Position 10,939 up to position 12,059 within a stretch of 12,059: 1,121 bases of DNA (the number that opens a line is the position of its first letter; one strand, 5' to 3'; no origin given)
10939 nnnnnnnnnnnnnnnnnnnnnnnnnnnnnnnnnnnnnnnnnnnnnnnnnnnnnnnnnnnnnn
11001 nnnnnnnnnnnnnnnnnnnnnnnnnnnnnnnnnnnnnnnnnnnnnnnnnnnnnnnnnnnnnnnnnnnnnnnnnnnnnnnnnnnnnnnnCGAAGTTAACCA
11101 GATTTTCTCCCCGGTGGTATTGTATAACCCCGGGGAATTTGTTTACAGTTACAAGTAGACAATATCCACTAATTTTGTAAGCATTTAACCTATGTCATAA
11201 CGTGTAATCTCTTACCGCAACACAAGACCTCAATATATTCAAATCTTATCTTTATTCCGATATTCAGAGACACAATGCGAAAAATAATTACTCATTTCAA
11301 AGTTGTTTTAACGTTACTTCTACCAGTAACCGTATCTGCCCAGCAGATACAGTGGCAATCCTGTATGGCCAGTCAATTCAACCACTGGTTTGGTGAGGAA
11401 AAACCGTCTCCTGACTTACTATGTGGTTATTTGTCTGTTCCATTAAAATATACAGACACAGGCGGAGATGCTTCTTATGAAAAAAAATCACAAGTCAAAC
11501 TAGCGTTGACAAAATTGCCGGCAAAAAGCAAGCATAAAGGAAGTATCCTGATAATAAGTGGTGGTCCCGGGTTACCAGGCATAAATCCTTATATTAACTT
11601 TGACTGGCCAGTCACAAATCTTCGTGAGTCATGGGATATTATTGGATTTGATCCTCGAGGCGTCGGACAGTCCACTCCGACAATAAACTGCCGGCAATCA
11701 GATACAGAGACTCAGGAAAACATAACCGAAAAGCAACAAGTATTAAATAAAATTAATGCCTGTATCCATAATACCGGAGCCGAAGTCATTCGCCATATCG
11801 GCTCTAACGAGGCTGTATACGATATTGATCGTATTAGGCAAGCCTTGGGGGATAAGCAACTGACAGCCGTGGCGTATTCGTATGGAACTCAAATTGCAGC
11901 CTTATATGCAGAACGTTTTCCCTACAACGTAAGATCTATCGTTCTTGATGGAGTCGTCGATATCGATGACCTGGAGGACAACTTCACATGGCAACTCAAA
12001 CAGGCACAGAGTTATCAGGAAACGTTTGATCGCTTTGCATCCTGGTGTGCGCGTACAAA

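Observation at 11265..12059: Uncharacterised secreted S33-like alpha/beta-hydrolase immediately downstream of ompT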

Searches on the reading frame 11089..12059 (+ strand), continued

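Call 23: find_homologous_proteins(query=L001:12187-13668:+, max_evalue=1e-10)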
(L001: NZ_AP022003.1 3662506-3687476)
Query L001:12187-13668:+ (494 aa): 2338 proteins with E <= 1e-10 among 8000 candidates; the best 120 are listed.
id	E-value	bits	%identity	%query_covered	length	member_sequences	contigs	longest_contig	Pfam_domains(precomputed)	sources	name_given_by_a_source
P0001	0.0e+0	1132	99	100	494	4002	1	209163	PF00561.27,PF08386.17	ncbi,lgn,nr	ncbi:alpha/beta hydrolase [Escherichia coli]|nr:alpha/beta hydrolase [Escherichia coli]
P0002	1.1e-273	927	82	98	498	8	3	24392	PF12697.14,PF00561.27,PF08386.17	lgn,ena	-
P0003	8.2e-267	904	81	96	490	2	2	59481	PF00561.27,PF08386.17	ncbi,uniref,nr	ncbi:alpha/beta hydrolase [Escherichia coli]|uniref:alpha/beta hydrolase n=1 Tax=Escherichia coli Ta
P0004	1.1e-264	897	80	98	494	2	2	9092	PF12697.14,PF00561.27,PF08386.17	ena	-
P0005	7.3e-259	878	78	98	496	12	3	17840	PF00561.27,PF08386.17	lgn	-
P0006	3.1e-255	866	76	100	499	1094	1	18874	PF00561.27,PF08386.17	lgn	-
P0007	9.0e-251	851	78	95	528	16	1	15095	PF00561.27,PF08386.17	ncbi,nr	ncbi:TPA: alpha/beta hydrolase [Escherichia coli]|nr:alpha/beta hydrolase [Escherichia coli]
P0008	5.5e-210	717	90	70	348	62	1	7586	PF00561.27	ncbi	ncbi:TPA: alpha/beta hydrolase, partial [Escherichia coli]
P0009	3.6e-199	681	75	48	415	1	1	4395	PF00561.27,PF08386.17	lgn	-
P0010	3.7e-165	569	53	95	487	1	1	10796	PF00561.27,PF08386.17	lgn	-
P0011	3.3e-164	566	54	96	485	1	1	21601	PF00561.27,PF08386.17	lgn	-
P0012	1.7e-163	563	53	95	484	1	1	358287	PF12697.14,PF00561.27,PF08386.17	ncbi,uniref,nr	ncbi:alpha/beta hydrolase [Budvicia diplopodorum]|uniref:alpha/beta hydrolase n=1 Tax=Budvicia diplo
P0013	2.3e-163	563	53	96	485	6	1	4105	PF00561.27,PF08386.17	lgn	-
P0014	3.2e-161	556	52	97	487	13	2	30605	PF12697.14,PF00561.27,PF08386.17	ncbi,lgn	ncbi:TPA: alpha/beta hydrolase [Salmonella enterica subsp. enterica serovar Eastbourne]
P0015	1.3e-159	550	53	97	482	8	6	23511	PF12697.14,PF00561.27,PF08386.17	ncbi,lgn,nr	ncbi:alpha/beta hydrolase [Salmonella enterica subsp. enterica]|nr:alpha/beta fold hydrolase [Salmon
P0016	2.9e-158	546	77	63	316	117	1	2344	PF00561.27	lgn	-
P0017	4.8e-157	542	53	94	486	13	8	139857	PF00561.27,PF08386.17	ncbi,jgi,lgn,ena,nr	ncbi:alpha/beta fold hydrolase (plasmid) [Serratia marcescens]|nr:alpha/beta fold hydrolase [Serrati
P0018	2.1e-154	533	52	96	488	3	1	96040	PF12697.14,PF00561.27,PF08386.17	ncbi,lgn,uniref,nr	ncbi:alpha/beta fold hydrolase [Serratia entomophila]|uniref:alpha/beta fold hydrolase n=1 Tax=Serra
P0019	2.2e-149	517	52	93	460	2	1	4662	PF00561.27,PF08386.17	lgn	-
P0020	2.4e-149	517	50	96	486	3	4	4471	PF00561.27,PF08386.17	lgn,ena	-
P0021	9.0e-148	511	50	95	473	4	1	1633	PF00561.27,PF08386.17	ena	-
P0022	3.6e-146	506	48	97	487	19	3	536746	PF00561.27,PF08386.17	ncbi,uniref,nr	ncbi:pimeloyl-ACP methyl ester carboxylesterase [Chromobacterium alkanivorans]|uniref:alpha/beta hyd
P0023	1.0e-145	505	49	97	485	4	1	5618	PF00561.27,PF08386.17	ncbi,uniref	ncbi:MAG: alpha/beta fold hydrolase [Silvania sp.]|uniref:alpha/beta fold hydrolase n=1 Tax=Silvania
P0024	1.4e-144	501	48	98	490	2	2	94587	PF00561.27,PF08386.17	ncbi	ncbi:alpha/beta fold hydrolase [Pantoea agglomerans]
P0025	1.8e-140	487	49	97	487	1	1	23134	PF12697.14,PF00561.27,PF08386.17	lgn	-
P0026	1.3e-138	481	48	97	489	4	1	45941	PF00561.27,PF08386.17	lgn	-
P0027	9.4e-138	478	47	97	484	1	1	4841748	PF12697.14,PF00561.27,PF08386.17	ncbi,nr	ncbi:pimeloyl-ACP methyl ester carboxylesterase [Providencia alcalifaciens]|nr:pimeloyl-ACP methyl e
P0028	7.4e-134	465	45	98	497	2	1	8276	PF00561.27,PF08386.17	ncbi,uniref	ncbi:alpha/beta fold hydrolase [Providencia sp. SP181]|uniref:alpha/beta fold hydrolase n=1 Tax=Prov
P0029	9.7e-131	455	54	77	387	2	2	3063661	PF00561.27,PF08386.17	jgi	jgi:pimeloyl-ACP methyl ester carboxylesterase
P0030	2.7e-130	454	45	95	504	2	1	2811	PF12697.14,PF00561.27,PF08386.17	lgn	-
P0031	1.8e-127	444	43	98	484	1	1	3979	PF00561.27,PF08386.17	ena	-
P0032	4.1e-124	433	45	97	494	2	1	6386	PF00561.27,PF08386.17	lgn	-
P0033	7.3e-124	432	45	92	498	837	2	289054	PF00561.27,PF08386.17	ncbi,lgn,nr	ncbi:alpha/beta fold hydrolase [Serratia marcescens]|nr:alpha/beta fold hydrolase [Serratia marcesce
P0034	9.3e-124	432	45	92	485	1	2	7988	PF00561.27,PF08386.17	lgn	-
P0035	1.7e-123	431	46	95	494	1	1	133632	PF00561.27,PF08386.17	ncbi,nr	ncbi:alpha/beta hydrolase [Serratia sp. S1B]|nr:alpha/beta hydrolase [Serratia sp. S1B]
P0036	4.1e-123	430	44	94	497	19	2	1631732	PF00561.27,PF08386.17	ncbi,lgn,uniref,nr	ncbi:alpha/beta hydrolase [Serratia ficaria]|uniref:alpha/beta hydrolase n=1 Tax=Serratia ficaria Ta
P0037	4.4e-123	430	44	94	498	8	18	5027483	PF00561.27,PF08386.17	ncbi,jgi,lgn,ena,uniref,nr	ncbi:alpha/beta hydrolase [Serratia entomophila]|jgi:pimeloyl-ACP methyl ester carboxylesterase|unir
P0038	9.9e-123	429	45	93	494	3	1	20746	PF00561.27,PF08386.17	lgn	-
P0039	1.9e-122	428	45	92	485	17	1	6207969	PF00561.27,PF08386.17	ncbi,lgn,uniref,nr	ncbi:alpha/beta hydrolase [Pseudomonas sp. P9_2]|uniref:alpha/beta hydrolase n=1 Tax=Pseudomonas sp.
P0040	2.3e-122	428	44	92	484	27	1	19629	PF00561.27,PF08386.17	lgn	-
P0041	9.0e-121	422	44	94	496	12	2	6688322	PF00561.27,PF08386.17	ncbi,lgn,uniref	ncbi:alpha/beta hydrolase [Pseudomonas canadensis]|uniref:alpha/beta hydrolase n=1 Tax=Pseudomonas c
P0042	1.1e-120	422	45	93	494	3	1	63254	PF00561.27,PF08386.17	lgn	-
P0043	1.1e-120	422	44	96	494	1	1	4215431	PF00561.27,PF08386.17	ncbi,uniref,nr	ncbi:alpha/beta hydrolase [Serratia sp. UGAL515B_01]|uniref:alpha/beta hydrolase n=1 Tax=Serratia sp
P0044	1.1e-118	415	43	97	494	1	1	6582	PF00561.27,PF08386.17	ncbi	-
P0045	4.4e-118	413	43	96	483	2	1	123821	PF00561.27,PF08386.17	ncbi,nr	ncbi:alpha/beta fold hydrolase [Pseudomonas alkylphenolica]|nr:alpha/beta fold hydrolase [Pseudomona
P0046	7.7e-118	413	46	94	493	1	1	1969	PF00561.27,PF08386.17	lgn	-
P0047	1.9e-117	411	45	93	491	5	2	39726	PF00561.27,PF08386.17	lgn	-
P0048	4.8e-117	410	42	95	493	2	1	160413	PF00561.27,PF08386.17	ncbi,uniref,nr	ncbi:alpha/beta hydrolase [Pseudomonas mosselii]|uniref:alpha/beta fold hydrolase n=1 Tax=Pseudomona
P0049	1.0e-116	409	43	93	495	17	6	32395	PF00561.27,PF08386.17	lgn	-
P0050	2.4e-115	404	44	92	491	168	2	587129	PF00561.27,PF08386.17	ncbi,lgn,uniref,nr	ncbi:alpha/beta hydrolase [Serratia fonticola]|uniref:Alpha/beta hydrolase n=1 Tax=Serratia fonticol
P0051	7.9e-115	403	42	96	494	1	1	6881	PF00561.27,PF08386.17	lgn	-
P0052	2.0e-114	401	44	94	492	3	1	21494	PF00561.27,PF08386.17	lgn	-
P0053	6.1e-114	400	44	93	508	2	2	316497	PF00561.27,PF08386.17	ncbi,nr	ncbi:alpha/beta fold hydrolase [Acinetobacter sp. EC24]|nr:alpha/beta fold hydrolase [Acinetobacter 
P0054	7.8e-114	399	44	94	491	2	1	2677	PF00561.27,PF08386.17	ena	-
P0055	1.4e-113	399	43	96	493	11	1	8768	PF00561.27,PF08386.17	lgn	-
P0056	2.2e-113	398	43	96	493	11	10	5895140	PF00561.27,PF08386.17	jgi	jgi:pimeloyl-ACP methyl ester carboxylesterase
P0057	5.5e-113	397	44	94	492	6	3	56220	PF00561.27,PF08386.17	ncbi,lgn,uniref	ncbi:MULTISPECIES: alpha/beta hydrolase [unclassified Serratia (in: enterobacteria)]|uniref:alpha/be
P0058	7.0e-112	393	42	94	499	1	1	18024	PF00561.27,PF08386.17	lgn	-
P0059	1.9e-109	385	42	92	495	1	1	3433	PF00561.27,PF08386.17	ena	-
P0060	1.6e-107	379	41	96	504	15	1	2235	PF00561.27,PF08386.17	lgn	-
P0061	1.1e-104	369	42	90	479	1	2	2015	PF00561.27,PF08386.17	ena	-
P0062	5.1e-101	357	45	70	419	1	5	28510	PF00561.27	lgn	-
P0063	4.8e-100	354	41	98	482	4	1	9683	PF00561.27,PF08386.17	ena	-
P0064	7.8e-100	353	39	95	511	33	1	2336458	PF00561.27,PF08386.17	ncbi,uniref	ncbi:alpha/beta hydrolase [Serratia sp. 22264]|uniref:alpha/beta hydrolase n=1 Tax=Serratia sp. 2226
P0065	1.1e-99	353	39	93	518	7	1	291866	PF00561.27,PF08386.17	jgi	jgi:pimeloyl-ACP methyl ester carboxylesterase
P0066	1.4e-99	352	41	96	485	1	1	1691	PF00561.27,PF08386.17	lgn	-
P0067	2.3e-99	352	39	95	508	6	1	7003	PF00561.27,PF08386.17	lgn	-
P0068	3.0e-98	348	38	97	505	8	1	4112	PF00561.27,PF08386.17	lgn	-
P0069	4.2e-97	344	39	98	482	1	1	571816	PF12697.14,PF00561.27,PF08386.17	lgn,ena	-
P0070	9.8e-97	343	39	93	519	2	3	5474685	PF00561.27,PF08386.17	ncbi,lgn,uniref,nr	ncbi:alpha/beta hydrolase [Serratia inhibens]|uniref:Alpha/beta hydrolase n=1 Tax=Serratia inhibens 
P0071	2.1e-96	342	38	93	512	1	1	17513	PF00561.27,PF08386.17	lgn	-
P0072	3.5e-96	341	46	70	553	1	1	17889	PF00561.27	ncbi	-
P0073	3.6e-96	341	39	96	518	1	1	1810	PF00561.27,PF08386.17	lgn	-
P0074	4.6e-96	341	39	96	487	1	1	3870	PF12697.14,PF00561.27,PF08386.17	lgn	-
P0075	6.2e-96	340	38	94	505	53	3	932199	PF00561.27,PF08386.17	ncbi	-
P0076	7.5e-96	340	38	96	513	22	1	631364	PF00561.27,PF08386.17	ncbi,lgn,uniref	ncbi:alpha/beta hydrolase [Serratia quinivorans]|uniref:alpha/beta hydrolase n=1 Tax=Serratia quiniv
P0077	2.8e-95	338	41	92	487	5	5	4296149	PF00561.27,PF08386.17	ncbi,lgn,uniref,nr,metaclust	ncbi:alpha/beta hydrolase [Leminorella grimontii]|uniref:Alpha/beta hydrolase n=1 Tax=Leminorella gr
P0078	8.0e-95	337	39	94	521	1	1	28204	PF00561.27,PF08386.17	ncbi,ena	-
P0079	8.1e-95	337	39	93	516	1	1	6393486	PF00561.27,PF08386.17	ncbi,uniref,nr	ncbi:alpha/beta fold hydrolase [Pseudomonas sp. PDNC002]|uniref:alpha/beta hydrolase n=1 Tax=Pseudom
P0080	1.2e-92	330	43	79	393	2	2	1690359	PF00561.27,PF08386.17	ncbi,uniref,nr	ncbi:alpha/beta hydrolase [Limnobaculum xujianqingii]|uniref:alpha/beta hydrolase n=1 Tax=Limnobacul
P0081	2.5e-92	328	39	94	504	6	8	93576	PF00561.27,PF08386.17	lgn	-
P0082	1.7e-91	326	41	95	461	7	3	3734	PF00561.27,PF08386.17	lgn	-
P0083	3.1e-88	315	43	73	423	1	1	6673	PF00561.27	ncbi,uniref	ncbi:alpha/beta fold hydrolase, partial [Serratia sp. (in: enterobacteria)]|uniref:alpha/beta fold h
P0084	1.8e-87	312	37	96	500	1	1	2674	PF00561.27,PF08386.17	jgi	jgi:pimeloyl-ACP methyl ester carboxylesterase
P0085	4.4e-78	281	52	53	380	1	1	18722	PF00561.27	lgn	-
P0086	7.0e-77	278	37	91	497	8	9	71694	PF00561.27,PF08386.17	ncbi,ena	-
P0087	8.6e-77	277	36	91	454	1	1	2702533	PF00561.27,PF08386.17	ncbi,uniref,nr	ncbi:alpha/beta fold hydrolase [Nocardia sp. XZ_19_385]|uniref:alpha/beta fold hydrolase n=1 Tax=Noc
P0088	1.6e-76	276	36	92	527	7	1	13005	PF00561.27,PF08386.17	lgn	-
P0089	6.7e-76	274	36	93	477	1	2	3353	PF00561.27,PF08386.17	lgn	-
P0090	7.8e-76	274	34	95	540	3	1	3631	PF00561.27,PF08386.17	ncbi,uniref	ncbi:alpha/beta hydrolase [Acinetobacter sp. c1-l78]|uniref:alpha/beta hydrolase n=1 Tax=Acinetobact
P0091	5.4e-75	271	35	94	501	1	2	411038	PF00561.27,PF08386.17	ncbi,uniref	ncbi:alpha/beta fold hydrolase [Nocardia sp. NPDC048505]|uniref:alpha/beta fold hydrolase n=1 Tax=un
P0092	1.6e-73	266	37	94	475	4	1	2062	PF00561.27,PF08386.17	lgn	-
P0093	1.9e-73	266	34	94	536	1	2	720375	PF00561.27,PF08386.17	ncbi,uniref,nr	ncbi:alpha/beta fold hydrolase [Nocardia uniformis]|uniref:Alpha/beta fold hydrolase n=1 Tax=Nocardi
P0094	8.2e-73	264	42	70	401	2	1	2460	PF00561.27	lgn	-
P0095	1.2e-72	264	36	94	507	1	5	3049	PF00561.27,PF08386.17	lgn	-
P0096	8.7e-71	257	33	94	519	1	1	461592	PF00561.27,PF08386.17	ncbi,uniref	ncbi:alpha/beta fold hydrolase [Nocardia sp. NPDC058666]|uniref:alpha/beta fold hydrolase n=1 Tax=No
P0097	3.2e-70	256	36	83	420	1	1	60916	PF00561.27,PF08386.17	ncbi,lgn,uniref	ncbi:alpha/beta fold hydrolase [Nocardia sp. NPDC050710]|uniref:alpha/beta fold hydrolase n=1 Tax=No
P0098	2.5e-67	246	32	95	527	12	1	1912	PF12697.14,PF00561.27,PF06821.20,PF12146.16,PF08386.17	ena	-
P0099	4.8e-67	245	36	83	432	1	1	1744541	PF00561.27,PF08386.17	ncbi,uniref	ncbi:alpha/beta fold hydrolase [Nocardia sp. NPDC051832]|uniref:alpha/beta hydrolase n=1 Tax=Nocardi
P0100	1.1e-62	231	42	60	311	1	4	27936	PF00561.27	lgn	-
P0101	4.7e-62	229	33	92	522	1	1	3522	PF12697.14,PF00561.27,PF06821.20,PF08386.17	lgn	-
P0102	9.2e-60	221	33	92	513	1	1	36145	PF00561.27,PF08386.17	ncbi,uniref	ncbi:alpha/beta hydrolase [Nocardia sp. NPDC019395]|uniref:alpha/beta hydrolase n=1 Tax=Nocardia sp.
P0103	1.9e-58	217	33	86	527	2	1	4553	PF00561.27,PF08386.17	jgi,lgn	jgi:pimeloyl-ACP methyl ester carboxylesterase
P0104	1.3e-57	214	31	93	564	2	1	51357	PF00561.27,PF08386.17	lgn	-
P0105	1.5e-56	210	31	92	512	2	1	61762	PF00561.27,PF08386.17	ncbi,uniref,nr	ncbi:alpha/beta hydrolase [Nocardia araoensis]|uniref:alpha/beta hydrolase n=1 Tax=Nocardia araoensi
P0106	2.6e-56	210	30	95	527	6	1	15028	PF00561.27,PF08386.17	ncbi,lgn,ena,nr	ncbi:MAG TPA: alpha/beta hydrolase [Pseudonocardiaceae bacterium]|nr:alpha/beta hydrolase [Pseudonoc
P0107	2.3e-55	207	32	86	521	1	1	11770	PF00561.27,PF08386.17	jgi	jgi:pimeloyl-ACP methyl ester carboxylesterase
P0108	4.5e-55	206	30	93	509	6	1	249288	PF00561.27,PF08386.17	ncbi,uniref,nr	ncbi:alpha/beta hydrolase [Nocardia mangyaensis]|uniref:alpha/beta hydrolase n=1 Tax=Nocardia mangya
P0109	9.2e-55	205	30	92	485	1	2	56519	PF00561.27,PF08386.17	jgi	jgi:pimeloyl-ACP methyl ester carboxylesterase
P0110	1.2e-54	204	33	91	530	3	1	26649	PF00561.27,PF08386.17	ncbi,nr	ncbi:MAG TPA: alpha/beta hydrolase [Mycobacterium sp.]|nr:alpha/beta hydrolase [Mycobacterium sp.]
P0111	1.7e-54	204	32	86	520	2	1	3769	PF00561.27,PF08386.17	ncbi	-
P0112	4.5e-54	202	31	92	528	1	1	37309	PF00561.27,PF08386.17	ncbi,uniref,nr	ncbi:alpha/beta hydrolase [Pseudonocardia nigra]|uniref:alpha/beta hydrolase n=1 Tax=Pseudonocardia 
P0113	5.7e-54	202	33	92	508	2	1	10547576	PF00561.27,PF08386.17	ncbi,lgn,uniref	ncbi:alpha/beta hydrolase [Amycolatopsis sp. NBC_00345]|uniref:alpha/beta hydrolase n=1 Tax=Amycolat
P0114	6.0e-54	202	29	93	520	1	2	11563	PF00561.27,PF08386.17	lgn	-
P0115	6.8e-54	202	30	86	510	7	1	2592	PF00561.27,PF08386.17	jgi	jgi:pimeloyl-ACP methyl ester carboxylesterase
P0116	1.2e-53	201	31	92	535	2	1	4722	PF00561.27,PF08386.17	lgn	-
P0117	1.9e-53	200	31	92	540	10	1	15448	PF00561.27,PF08386.17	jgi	-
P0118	2.0e-53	200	31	92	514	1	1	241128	PF00561.27,PF08386.17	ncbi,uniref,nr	ncbi:alpha/beta hydrolase [Nocardia bovistercoris]|uniref:Alpha/beta fold hydrolase n=1 Tax=Nocardia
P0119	5.3e-53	199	29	91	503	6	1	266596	PF00561.27,PF08386.17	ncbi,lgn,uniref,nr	ncbi:alpha/beta hydrolase [Mycobacterium sp. URHB0044]|uniref:alpha/beta hydrolase n=1 Tax=Mycobacte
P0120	7.0e-53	198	32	94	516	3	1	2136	PF00561.27,PF08386.17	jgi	jgi:pimeloyl-ACP methyl ester carboxylesterase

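Call 25: search_dna_similar(query=L001:12187-13668:+, collection=plasmids, mode=protein, max_rows=30, rows=spread)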
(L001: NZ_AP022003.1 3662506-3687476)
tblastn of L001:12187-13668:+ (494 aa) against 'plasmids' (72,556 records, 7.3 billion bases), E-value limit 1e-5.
Records with a match: 285; places in all: 333; records where one place covers at least 80% of the query: 241.
Best place of each record, by identity: >=99% 1; 95-99% 15; 90-95% 1; 80-90% 4; 60-80% 166; <60% 98.
By first word of the organism name: Escherichia 185; Streptomyces 73; Serratia 5; Salmonella 3; Shigella 2; Arthrobacter 2; Streptantibioticus 2; Nostoc 2; Embleya 2; Tsukamurella 1; and 8 more.
By predicted mobility (MOB-suite, as given by PLSDB): conjugative 174; non-mobilizable 79; mobilizable 32.
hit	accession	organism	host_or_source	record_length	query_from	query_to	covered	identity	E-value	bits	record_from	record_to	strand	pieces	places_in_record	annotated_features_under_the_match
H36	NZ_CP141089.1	Escherichia coli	Homo sapiens,Infected Human Urine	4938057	1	494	100%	99.4%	0e+0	923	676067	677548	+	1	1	none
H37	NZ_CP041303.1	Escherichia coli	Homo sapiens,urine from healthy adult ...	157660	1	494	100%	95.1%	0e+0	891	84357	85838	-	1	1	alpha/beta hydrolase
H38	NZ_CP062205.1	Escherichia coli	Cow,feces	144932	21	492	96%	79.4%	0e+0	724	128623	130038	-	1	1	alpha/beta hydrolase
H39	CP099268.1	Escherichia coli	culture,Pooled sediment sample ...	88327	21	492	96%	78.8%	0e+0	723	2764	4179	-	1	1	alpha/beta hydrolase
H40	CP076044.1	Escherichia coli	Homo sapiens,cell culture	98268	21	492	96%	78.6%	0e+0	721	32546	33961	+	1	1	alpha/beta hydrolase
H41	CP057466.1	Escherichia coli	culture,Pooled cattle faecal samples ...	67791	21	492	96%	78.6%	0e+0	721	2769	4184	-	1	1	alpha/beta hydrolase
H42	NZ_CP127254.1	Escherichia coli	Bos taurus,Cell culture,feces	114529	21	492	96%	78.6%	0e+0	721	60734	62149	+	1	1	alpha/beta hydrolase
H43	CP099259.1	Escherichia coli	culture,Pooled soil sample collected ...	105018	21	492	96%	78.6%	0e+0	719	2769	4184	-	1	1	alpha/beta hydrolase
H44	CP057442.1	Escherichia coli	culture,Pooled cattle faecal samples ...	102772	21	492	96%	78.6%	0e+0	719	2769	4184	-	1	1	alpha/beta hydrolase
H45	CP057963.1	Escherichia coli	culture,Pooled cattle faecal samples ...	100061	21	492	96%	78.6%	0e+0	719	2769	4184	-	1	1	alpha/beta hydrolase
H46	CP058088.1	Escherichia coli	culture,Pooled sheep faecal samples ...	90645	21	492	96%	78.6%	0e+0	718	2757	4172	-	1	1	alpha/beta hydrolase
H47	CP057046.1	Escherichia coli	culture,Pooled cattle faecal samples ...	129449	21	492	96%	78.6%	0e+0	718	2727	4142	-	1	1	alpha/beta hydrolase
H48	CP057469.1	Escherichia coli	culture,Pooled cattle faecal samples ...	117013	21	492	96%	78.6%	0e+0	718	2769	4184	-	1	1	alpha/beta hydrolase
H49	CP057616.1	Escherichia coli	culture,Pooled cattle faecal samples ...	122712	21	492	96%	78.6%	0e+0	718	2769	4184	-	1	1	alpha/beta hydrolase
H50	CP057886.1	Escherichia coli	culture,Pooled cattle faecal samples ...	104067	21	492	96%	78.4%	0e+0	719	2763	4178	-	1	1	alpha/beta hydrolase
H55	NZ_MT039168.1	Serratia marcescens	-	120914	22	479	93%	53.8%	2e-131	427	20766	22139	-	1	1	alpha/beta fold hydrolase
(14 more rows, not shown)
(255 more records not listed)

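Call 26: search_dna_similar(query=L001:12187-13668:+, collection=phages, mode=protein, max_rows=20)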
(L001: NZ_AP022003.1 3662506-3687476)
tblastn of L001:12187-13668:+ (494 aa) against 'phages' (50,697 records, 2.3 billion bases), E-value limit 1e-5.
Records with a match: 12; places in all: 12; records where one place covers at least 80% of the query: 12.
Best place of each record, by identity: >=99% 11; <60% 1.
By first word of the organism name: Escherichia 11; Bacteriophage 1.
By host as written in the record: - 5; Escherichia coli ECOR13 3; Escherichia coli C 2; Escherichia coli 1; Escherichia coli str. K-12 substr. MG1655 1.
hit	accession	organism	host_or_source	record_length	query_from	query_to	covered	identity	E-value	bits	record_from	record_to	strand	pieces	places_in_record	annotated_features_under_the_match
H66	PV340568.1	Escherichia phage PhiR49_1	Escherichia coli ECOR13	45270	1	494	100%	100.0%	0e+0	932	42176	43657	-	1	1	hypothetical protein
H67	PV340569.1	Escherichia phage PhiR49_1_star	Escherichia coli ECOR13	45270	1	494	100%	100.0%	0e+0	932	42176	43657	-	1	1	hypothetical protein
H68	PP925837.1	Escherichia phage Turner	Escherichia coli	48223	1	494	100%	99.8%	0e+0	929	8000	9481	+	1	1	hypothetical protein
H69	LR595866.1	Escherichia phage 2G7b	-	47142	1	494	100%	99.8%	0e+0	929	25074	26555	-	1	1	putative lactone hydrolase, alpha/beta fold family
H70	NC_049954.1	Escherichia phage 2G7b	-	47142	1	494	100%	99.8%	0e+0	929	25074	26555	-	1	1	alpha/beta hydrolase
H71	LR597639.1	Escherichia phage ev243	-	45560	1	494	100%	99.6%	0e+0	926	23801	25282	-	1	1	putative lactone hydrolase, alpha/beta fold family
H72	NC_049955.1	Escherichia phage ev243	-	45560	1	494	100%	99.6%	0e+0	926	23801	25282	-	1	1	alpha/beta hydrolase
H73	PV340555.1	Escherichia phage PhiR26_1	Escherichia coli str. K-12 substr. ...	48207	1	494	100%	99.6%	0e+0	925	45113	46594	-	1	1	hypothetical protein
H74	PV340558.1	Escherichia phage PhiR30_1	Escherichia coli C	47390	1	494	100%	99.6%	0e+0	925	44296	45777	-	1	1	hypothetical protein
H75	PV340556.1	Escherichia phage PhiR29_1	Escherichia coli ECOR13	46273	1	494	100%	99.4%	0e+0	901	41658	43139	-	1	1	hypothetical protein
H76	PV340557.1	Escherichia phage PhiR29_2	Escherichia coli C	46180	1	494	100%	99.4%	0e+0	901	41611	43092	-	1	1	hypothetical protein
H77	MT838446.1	Bacteriophage sp.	human fecal samples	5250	22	485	94%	26.6%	4e-24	112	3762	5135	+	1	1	record has no annotation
